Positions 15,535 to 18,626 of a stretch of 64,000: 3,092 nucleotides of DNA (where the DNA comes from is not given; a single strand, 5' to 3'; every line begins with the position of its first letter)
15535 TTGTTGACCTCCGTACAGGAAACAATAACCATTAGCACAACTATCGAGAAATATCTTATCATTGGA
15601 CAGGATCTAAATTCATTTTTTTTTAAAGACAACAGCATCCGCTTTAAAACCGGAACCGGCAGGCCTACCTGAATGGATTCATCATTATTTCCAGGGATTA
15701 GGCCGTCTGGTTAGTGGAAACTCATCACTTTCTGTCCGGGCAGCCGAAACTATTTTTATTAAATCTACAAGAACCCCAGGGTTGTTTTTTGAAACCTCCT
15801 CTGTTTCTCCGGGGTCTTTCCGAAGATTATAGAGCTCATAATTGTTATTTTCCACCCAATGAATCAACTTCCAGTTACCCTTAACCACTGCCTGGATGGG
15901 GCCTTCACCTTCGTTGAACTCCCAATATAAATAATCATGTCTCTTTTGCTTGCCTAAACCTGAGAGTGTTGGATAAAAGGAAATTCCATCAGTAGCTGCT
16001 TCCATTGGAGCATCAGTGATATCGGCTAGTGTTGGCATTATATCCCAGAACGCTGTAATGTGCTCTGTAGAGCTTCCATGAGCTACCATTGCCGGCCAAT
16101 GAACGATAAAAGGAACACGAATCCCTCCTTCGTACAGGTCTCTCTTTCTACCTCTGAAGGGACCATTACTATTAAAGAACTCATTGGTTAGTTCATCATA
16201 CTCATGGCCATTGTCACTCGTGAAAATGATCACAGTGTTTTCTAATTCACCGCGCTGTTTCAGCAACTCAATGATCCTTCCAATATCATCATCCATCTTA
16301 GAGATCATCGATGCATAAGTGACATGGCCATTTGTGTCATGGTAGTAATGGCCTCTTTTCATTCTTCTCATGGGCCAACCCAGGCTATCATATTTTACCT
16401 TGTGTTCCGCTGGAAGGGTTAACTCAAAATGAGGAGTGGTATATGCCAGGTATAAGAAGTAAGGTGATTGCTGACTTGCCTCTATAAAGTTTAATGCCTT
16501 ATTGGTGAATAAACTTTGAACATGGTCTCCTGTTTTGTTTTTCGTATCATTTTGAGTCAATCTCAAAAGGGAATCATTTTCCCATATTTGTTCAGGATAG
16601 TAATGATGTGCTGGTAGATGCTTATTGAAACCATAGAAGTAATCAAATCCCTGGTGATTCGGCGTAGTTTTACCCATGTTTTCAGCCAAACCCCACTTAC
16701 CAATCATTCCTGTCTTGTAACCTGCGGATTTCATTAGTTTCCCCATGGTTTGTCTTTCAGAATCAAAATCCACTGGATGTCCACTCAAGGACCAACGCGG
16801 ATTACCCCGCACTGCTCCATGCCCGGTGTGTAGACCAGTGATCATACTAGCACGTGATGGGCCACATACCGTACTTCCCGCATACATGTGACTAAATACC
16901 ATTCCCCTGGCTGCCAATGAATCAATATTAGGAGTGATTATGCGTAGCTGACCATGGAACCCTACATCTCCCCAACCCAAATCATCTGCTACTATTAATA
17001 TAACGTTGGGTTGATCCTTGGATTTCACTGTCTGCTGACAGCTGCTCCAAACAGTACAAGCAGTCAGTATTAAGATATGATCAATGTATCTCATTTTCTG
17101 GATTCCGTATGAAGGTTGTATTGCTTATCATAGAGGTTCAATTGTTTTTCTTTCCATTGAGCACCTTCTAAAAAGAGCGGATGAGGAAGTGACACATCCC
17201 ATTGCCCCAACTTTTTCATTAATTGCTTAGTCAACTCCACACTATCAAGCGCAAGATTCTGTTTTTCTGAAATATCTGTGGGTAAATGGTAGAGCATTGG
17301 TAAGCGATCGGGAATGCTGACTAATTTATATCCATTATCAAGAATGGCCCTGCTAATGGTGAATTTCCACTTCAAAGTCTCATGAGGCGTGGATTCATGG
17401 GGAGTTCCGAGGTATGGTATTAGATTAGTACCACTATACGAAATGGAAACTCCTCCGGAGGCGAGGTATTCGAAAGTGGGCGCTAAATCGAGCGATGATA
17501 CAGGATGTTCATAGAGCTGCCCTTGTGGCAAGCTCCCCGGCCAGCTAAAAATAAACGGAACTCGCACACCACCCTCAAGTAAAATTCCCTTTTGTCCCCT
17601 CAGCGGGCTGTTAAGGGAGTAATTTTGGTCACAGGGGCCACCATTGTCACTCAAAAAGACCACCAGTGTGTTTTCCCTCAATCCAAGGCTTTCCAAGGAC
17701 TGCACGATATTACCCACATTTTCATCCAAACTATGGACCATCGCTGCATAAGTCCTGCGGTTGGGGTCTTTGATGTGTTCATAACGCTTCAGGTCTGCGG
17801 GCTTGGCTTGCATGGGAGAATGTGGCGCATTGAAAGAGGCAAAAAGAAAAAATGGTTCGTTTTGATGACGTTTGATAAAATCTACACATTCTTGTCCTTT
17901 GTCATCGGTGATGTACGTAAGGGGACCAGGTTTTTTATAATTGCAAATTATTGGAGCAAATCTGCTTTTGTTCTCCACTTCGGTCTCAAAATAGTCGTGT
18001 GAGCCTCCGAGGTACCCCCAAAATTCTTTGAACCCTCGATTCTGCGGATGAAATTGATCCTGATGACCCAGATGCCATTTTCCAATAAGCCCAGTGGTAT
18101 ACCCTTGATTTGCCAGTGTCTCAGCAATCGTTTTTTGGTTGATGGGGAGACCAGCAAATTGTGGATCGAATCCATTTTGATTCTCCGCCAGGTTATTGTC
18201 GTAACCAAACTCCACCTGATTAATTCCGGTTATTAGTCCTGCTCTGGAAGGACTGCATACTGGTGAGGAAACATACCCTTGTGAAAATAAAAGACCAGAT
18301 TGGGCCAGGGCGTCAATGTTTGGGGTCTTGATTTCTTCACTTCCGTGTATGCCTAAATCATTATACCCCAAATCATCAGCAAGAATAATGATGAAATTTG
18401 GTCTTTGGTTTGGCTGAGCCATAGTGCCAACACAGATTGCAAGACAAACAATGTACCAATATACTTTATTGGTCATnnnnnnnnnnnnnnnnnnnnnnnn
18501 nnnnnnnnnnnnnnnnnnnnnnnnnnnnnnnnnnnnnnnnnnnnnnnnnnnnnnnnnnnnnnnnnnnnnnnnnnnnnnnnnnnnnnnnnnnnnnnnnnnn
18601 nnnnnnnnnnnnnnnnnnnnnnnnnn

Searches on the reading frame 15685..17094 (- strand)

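Call 26: search_protein_families(library=pfam, proteins=[window:15685-17094:-], max_evalue=0.001)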
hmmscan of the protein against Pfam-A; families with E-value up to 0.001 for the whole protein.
window:15685-17094:- (469 aa): 4 families
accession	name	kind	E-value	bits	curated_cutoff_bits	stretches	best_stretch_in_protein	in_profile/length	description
PF00884.28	Sulfatase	-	8.7e-61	206.3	25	1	29-361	1-300/301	Sulfatase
PF16347.10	SGSH_C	-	5.4e-18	66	29.3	1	317-437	8-134/154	N-sulphoglucosamine sulphohydrolase, C-terminal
PF01663.27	Phosphodiest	-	4.4e-10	40.1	23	1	31-298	1-222/342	Type I phosphodiesterase / nucleotide pyrophosphatase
PF02995.22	DUF229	-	2.3e-05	23.7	25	1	252-304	298-350/496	Protein of unknown function (DUF229)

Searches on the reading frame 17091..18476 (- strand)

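Call 26: search_protein_families(library=pfam, proteins=[window:17091-18476:-], max_evalue=0.001)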
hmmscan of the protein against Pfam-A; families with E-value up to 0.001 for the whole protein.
window:17091-18476:- (461 aa): 3 families
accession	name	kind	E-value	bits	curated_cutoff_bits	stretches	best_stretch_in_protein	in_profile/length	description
PF00884.28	Sulfatase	-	7.3e-63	213.1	25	1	26-335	1-295/301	Sulfatase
PF01663.27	Phosphodiest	-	4.2e-05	23.7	23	1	201-295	149-239/342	Type I phosphodiesterase / nucleotide pyrophosphatase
PF16347.10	SGSH_C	-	0.00014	22.5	29.3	1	296-423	8-148/154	N-sulphoglucosamine sulphohydrolase, C-terminal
